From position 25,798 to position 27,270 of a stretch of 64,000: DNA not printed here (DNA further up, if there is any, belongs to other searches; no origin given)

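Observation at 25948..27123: CetZ/tubulin-like cytoskeletal GTPase in an otherwise bacterial genome segment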

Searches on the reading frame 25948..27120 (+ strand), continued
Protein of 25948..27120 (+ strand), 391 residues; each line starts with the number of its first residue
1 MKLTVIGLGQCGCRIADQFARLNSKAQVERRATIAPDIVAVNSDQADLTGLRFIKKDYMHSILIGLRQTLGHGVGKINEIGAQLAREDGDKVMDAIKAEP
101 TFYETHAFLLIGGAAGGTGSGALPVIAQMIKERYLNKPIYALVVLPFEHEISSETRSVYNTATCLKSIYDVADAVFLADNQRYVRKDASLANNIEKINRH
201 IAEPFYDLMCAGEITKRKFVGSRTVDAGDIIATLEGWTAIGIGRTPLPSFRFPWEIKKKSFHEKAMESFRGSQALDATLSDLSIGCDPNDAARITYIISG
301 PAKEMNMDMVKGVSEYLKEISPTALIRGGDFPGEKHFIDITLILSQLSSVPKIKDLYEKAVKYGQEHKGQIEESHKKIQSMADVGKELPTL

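Call 9: find_related_loci(query=window:25948-27120:+, collection=genome_contigs, flank=8000)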
Query window:25948-27120:+ (391 aa) in genome_contigs; peptide patterns used: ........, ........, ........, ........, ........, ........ (x = any residue, [..] = any of these).
139 stretches matched a pattern; 88 encode a relative of the query (tblastn E <= 1e-3); the best 80 are kept; 80 distinct loci.
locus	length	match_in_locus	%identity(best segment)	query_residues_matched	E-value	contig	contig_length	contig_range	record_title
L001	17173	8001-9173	95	1-391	0e+0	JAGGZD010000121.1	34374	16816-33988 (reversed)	MAG: Dehalococcoidia bacterium isolate AUK195 PB_MBMC_149_c_000000000014, whole genome shotgun sequence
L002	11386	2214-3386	87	1-391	0e+0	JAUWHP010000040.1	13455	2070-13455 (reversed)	MAG: Dehalococcoidia bacterium isolate CSMAG_2271 CSMAG_2271_k141_253443_length_13455_cov_11.8067, whole genome shotgun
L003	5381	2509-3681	84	1-391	0e+0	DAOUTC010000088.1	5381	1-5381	MAG TPA_asm: Dehalococcoidia bacterium isolate CSMAG_562 CSMAG_562_k127_85195_length_5381_cov_12.0000, whole genome shot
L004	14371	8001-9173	80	1-391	0e+0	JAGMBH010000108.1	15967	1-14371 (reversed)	MAG: Dehalococcoidia bacterium isolate RS_16_13 ZL425.bin.13.fa_108, whole genome shotgun sequence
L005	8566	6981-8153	80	1-391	0e+0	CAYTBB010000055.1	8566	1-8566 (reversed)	MAG TPA_asm: uncultured Dehalococcoidales bacterium isolate SRP068000_co3_435 genome assembly, contig: NODE_12509_length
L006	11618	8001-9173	79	1-391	0e+0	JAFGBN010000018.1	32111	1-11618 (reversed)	MAG: Dehalococcoidia bacterium isolate Zod_Metabat.1036 k87_2155339, whole genome shotgun sequence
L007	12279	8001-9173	77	1-391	0e+0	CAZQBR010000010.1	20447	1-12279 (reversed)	MAG TPA_asm: uncultured Dehalococcoidales bacterium isolate SRP068000_co3_165 genome assembly, contig: NODE_2393_length_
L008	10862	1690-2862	73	1-391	0e+0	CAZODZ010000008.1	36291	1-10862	MAG TPA_asm: uncultured Dehalococcoidales bacterium isolate binchicken_co19_506 genome assembly, contig: NODE_1511_lengt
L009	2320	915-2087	77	1-391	0e+0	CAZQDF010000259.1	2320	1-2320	MAG TPA_asm: uncultured Dehalococcoidales bacterium isolate binchicken_co89_80 genome assembly, contig: NODE_109470_leng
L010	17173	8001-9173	72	1-391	0e+0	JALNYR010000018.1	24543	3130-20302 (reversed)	MAG: Dehalococcoidia bacterium isolate SO_2017_GW1 bin 192 NODE_8255_length_24543_cov_0.995454_OW334_2017, whole genome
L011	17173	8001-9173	80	1-391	0e+0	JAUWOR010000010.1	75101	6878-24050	MAG: Dehalococcoidia bacterium isolate CSMAG_2455 CSMAG_2455_k141_715363_length_75101_cov_20.3426, whole genome shotgun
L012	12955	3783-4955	75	1-391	0e+0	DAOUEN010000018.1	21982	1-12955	MAG TPA_asm: Dehalococcoidia bacterium isolate N6_289 k139_328439, whole genome shotgun sequence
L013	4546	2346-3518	77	1-391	0e+0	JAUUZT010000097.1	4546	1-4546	MAG: Dehalococcoidia bacterium isolate CSMAG_200 CSMAG_200_k127_1136032_length_4546_cov_192.0000, whole genome shotgun s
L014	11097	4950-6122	73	1-391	0e+0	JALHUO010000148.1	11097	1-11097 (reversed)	MAG: Dehalococcoidia bacterium isolate PFL52 seq_3097441, whole genome shotgun sequence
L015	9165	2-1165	75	4-391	0e+0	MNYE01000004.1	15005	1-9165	MAG: Dehalococcoidia bacterium CG2_30_46_9 cg2_3.0_scaffold_3502_c, whole genome shotgun sequence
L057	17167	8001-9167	55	1-391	1e-140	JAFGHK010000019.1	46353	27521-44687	MAG: Dehalococcoidales bacterium isolate Zod_Metabat.1454 k87_1927368, whole genome shotgun sequence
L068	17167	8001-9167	55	1-391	3e-137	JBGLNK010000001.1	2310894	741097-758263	MAG: Dehalococcoidia bacterium isolate PPR_0277 scaffold_42132, whole genome shotgun sequence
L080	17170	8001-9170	51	1-391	2e-127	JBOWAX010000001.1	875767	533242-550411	MAG: Dehalogenimonas sp. isolate TCA1 NODE_3_length_875767_cov_129.190603, whole genome shotgun sequence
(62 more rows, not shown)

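Call 25: search_protein_families(library=pfam, proteins=[L068:3731-4900:+, L068:5755-7767:-, L068:8001-9170:+, L068:9574-10218:+, L068:11017-11973:-, L080:5886-6878:+, L080:6891-7901:+, L080:8001-9176:+, L080:9215-10321:+, L080:10341-11045:+], max_evalue=0.0001)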
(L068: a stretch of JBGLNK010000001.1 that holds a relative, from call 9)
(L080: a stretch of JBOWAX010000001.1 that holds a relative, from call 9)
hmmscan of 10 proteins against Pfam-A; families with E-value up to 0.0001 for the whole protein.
L068:3731-4900:+ (390 aa): 2 families
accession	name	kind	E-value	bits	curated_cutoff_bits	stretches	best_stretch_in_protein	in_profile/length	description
PF00091.31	Tubulin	-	1.3e-29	104.3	33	1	3-183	2-185/190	Tubulin/FtsZ family, GTPase domain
PF21011.2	CetZ_C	-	2.5e-16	60.1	21.6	1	195-359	9-179/180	Tubulin-like CetZ, C-terminal domain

L068:5755-7767:- (670 aa): 0 families

L068:8001-9170:+ (390 aa): 2 families
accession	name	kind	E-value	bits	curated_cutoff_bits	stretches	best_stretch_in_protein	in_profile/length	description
PF00091.31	Tubulin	-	1.9e-31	110.3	33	1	3-182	2-184/190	Tubulin/FtsZ family, GTPase domain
PF21011.2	CetZ_C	-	3.1e-17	63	21.6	1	188-354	2-174/180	Tubulin-like CetZ, C-terminal domain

L068:9574-10218:+ (215 aa): 1 family
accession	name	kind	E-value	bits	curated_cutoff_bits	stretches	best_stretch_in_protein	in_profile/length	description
PF01917.21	Arch_flagellin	-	1.1e-16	62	29.5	1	15-104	1-90/162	Archaebacterial flagellin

L068:11017-11973:- (318 aa): 2 families
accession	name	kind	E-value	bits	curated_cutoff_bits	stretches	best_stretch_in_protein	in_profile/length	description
PF00551.24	Formyl_trans_N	-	2.4e-37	128.9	26.1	1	8-184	2-179/181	Formyl transferase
PF02911.23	Formyl_trans_C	-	3.4e-24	85.3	21.1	1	210-309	2-100/100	Formyl transferase, C-terminal domain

L080:5886-6878:+ (331 aa): 1 family
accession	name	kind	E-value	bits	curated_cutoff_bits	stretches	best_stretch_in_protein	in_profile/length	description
PF06050.19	HGD-D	-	3.4e-31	109.5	28.4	1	8-325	2-342/342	2-hydroxyglutaryl-CoA dehydratase, D-component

L080:6891-7901:+ (337 aa): 2 families
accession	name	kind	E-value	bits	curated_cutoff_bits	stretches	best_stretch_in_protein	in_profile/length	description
PF02800.25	Gp_dh_C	-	4.6e-62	208.7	24.4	1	160-315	2-158/158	Glyceraldehyde 3-phosphate dehydrogenase, C-terminal domain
PF00044.30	Gp_dh_N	-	6.1e-36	123.2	31.7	1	4-104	2-100/101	Glyceraldehyde 3-phosphate dehydrogenase, NAD binding domain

L080:8001-9176:+ (392 aa): 2 families
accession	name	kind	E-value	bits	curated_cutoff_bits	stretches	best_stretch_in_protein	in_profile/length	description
PF00091.31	Tubulin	-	2.1e-32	113.4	33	1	3-182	2-184/190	Tubulin/FtsZ family, GTPase domain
PF21011.2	CetZ_C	-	8.2e-17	61.7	21.6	1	189-358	3-177/180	Tubulin-like CetZ, C-terminal domain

L080:9215-10321:+ (369 aa): 2 families
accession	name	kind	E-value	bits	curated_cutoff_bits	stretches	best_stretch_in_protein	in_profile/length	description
PF02518.31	HATPase_c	-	1.9e-29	102.7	26.4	1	258-367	2-109/111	Histidine kinase-, DNA gyrase B-, and HSP90-like ATPase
PF00512.31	HisKA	-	6.9e-11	42.5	26.9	1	147-209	2-64/66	His Kinase A (phospho-acceptor) domain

L080:10341-11045:+ (235 aa): 2 families
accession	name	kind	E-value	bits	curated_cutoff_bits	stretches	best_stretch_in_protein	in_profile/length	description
PF00072.30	Response_reg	-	5.5e-26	91.4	30.2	1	4-114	2-111/111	Response regulator receiver domain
PF00486.34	Trans_reg_C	-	9.6e-18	64.5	26.2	1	148-223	2-77/77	Transcriptional regulatory protein, C terminal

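Call 34: search_protein_representatives(protein=window:25948-27120:+)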
Query: 391 residues. Proteins with E-value up to 0.001 (for the whole library): 1163; up to 1e-10: 264; up to 1e-30: 66. The best 150 are listed.
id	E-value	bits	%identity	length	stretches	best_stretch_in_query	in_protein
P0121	1.7e-203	692.5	74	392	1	1-391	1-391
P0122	3.4e-94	332.8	45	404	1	2-362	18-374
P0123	7.3e-93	328.4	43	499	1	1-388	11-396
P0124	1.7e-91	324.0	43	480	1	1-366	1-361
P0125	1.8e-91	323.9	60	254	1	1-241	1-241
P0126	1.0e-89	318.1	46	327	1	82-391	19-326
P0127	2.8e-89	316.6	43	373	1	1-389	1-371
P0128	7.8e-87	308.6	55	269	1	129-389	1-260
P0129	3.9e-82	293.1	41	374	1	1-376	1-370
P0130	8.5e-82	292.0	39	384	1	2-367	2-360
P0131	8.3e-81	288.8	41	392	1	1-391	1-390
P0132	1.5e-78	281.3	37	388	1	1-391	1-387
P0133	3.3e-78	280.2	64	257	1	1-201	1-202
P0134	4.4e-78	279.8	41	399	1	2-362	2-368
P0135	4.5e-75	269.9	40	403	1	1-391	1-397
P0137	1.5e-73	264.8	36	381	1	1-390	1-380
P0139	3.3e-71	257.2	41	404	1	1-390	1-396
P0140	2.2e-68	247.9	37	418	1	1-391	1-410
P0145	1.5e-53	199.1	37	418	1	1-385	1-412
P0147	3.8e-50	187.9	35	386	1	1-368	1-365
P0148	5.4e-50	187.4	34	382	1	1-366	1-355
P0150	2.4e-49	185.2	36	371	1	1-363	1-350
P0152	2.8e-45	171.9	38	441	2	1-234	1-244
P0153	3.7e-45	171.5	35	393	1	1-384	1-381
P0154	7.6e-45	170.4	35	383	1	1-373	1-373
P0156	2.1e-42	162.4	36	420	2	1-243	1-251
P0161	1.3e-40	156.5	32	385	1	5-361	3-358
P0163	1.5e-39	153.0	32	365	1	1-359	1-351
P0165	3.4e-38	148.5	32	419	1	1-377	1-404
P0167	5.7e-37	144.5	35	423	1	33-351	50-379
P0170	2.0e-36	142.7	32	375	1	1-364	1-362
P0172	3.3e-36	142.0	30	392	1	1-383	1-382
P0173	8.3e-36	140.7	31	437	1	1-374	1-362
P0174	1.8e-35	139.6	33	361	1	1-353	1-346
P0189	3.5e-29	118.9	28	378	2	1-238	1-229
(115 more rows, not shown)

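Call 37: list_cluster_members(proteins=[P0122, P0123, P0124, P0127, P0129, P0130, P0131, P0132, P0134, P0135])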
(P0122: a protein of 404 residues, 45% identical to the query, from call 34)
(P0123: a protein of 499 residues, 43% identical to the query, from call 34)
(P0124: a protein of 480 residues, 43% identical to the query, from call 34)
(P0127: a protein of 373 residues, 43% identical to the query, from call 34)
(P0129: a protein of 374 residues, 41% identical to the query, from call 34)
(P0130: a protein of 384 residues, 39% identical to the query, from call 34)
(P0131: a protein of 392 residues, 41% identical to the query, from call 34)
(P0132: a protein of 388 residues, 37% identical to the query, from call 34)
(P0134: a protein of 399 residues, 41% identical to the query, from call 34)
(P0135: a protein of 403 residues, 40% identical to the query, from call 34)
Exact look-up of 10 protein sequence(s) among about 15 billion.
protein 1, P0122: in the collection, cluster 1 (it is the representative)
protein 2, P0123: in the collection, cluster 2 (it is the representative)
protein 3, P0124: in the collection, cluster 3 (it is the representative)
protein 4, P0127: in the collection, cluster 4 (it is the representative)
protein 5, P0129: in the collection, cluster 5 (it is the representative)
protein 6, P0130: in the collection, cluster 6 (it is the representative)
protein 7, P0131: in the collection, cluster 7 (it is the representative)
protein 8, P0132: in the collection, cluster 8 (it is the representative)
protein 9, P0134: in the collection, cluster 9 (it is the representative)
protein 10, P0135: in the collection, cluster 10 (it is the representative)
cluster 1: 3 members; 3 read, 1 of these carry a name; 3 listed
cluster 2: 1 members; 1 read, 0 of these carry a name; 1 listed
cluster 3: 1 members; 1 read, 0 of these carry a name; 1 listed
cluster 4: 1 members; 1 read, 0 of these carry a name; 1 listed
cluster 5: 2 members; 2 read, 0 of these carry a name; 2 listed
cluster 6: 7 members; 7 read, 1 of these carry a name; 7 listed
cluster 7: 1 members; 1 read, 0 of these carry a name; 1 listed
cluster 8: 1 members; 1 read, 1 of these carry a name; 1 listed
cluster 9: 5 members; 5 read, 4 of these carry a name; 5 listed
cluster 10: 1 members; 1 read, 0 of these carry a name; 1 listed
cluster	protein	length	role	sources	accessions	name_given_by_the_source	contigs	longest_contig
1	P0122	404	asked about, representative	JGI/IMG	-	-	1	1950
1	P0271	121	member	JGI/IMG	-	cell division GTPase FtsZ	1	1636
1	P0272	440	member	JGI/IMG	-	-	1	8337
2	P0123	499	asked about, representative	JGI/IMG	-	-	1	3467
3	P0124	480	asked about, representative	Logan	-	-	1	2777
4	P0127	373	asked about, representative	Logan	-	-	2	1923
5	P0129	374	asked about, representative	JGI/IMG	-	-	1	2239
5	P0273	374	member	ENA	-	-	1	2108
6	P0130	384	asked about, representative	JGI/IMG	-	-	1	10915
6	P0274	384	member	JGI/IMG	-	cell division GTPase FtsZ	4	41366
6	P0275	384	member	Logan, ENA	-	-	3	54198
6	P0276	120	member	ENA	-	-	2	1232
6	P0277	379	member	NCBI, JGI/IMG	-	-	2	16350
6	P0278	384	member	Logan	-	-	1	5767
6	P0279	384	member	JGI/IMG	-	-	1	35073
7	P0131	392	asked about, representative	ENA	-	-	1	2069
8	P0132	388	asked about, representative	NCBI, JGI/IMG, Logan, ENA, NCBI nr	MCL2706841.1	MAG: cell division protein FtsZ [Dehalococcoidia bacterium] | cell division protein FtsZ [Dehalococcoidia bacterium]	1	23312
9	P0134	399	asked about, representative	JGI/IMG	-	cell division GTPase FtsZ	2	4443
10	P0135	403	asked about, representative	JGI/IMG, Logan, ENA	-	-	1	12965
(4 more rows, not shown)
